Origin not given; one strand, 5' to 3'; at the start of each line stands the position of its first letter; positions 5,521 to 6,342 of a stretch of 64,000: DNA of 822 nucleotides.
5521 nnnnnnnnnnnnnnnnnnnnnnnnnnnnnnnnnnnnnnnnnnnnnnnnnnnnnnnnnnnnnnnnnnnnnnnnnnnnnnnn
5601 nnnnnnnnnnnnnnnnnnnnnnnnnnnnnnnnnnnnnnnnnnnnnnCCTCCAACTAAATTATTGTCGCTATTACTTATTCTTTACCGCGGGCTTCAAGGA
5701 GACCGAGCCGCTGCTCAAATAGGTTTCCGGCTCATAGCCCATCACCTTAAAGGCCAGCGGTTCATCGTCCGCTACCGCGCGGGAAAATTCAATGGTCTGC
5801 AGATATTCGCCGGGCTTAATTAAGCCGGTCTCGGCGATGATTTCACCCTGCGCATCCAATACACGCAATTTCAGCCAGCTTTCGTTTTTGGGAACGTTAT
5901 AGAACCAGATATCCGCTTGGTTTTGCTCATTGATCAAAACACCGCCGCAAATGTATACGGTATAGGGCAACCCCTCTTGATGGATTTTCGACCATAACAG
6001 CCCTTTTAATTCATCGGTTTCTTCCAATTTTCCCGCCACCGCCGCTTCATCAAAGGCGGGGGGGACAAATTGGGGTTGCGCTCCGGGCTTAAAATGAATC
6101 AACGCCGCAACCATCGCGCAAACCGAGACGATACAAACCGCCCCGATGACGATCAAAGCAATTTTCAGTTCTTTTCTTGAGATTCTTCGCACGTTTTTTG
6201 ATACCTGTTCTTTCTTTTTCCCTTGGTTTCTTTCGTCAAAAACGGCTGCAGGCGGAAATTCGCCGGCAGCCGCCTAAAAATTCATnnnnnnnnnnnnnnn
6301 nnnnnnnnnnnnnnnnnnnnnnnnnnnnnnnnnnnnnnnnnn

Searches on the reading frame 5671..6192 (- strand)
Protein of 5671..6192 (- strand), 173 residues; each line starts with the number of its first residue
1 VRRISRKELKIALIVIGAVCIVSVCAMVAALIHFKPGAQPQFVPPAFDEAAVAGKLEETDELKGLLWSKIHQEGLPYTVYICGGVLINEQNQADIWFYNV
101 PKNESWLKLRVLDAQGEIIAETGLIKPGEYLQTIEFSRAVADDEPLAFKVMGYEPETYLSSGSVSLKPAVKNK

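Call 6: search_protein_families(library=pfam, proteins=[window:5671-6192:-], max_evalue=1)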
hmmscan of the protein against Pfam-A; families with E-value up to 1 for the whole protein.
window:5671-6192:- (173 aa): 1 family
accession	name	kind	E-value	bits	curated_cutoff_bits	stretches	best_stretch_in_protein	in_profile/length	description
PF24981.1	Beta-prop_ATRN-LZTR1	-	0.15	11.7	50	1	79-114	52-87/289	Attractin/LZTR1 beta-propeller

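Call 8: search_protein_families(library=ncbifam, proteins=[window:5671-6192:-], max_evalue=1)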
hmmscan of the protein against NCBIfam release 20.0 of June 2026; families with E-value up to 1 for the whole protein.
window:5671-6192:- (173 aa): 0 families

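Call 64: search_solved_structures(query=A5, max_evalue=10)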
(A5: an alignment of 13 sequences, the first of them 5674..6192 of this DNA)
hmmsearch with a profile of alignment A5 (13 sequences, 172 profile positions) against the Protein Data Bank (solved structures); distinct sequences matched with E-value up to 10: 0.
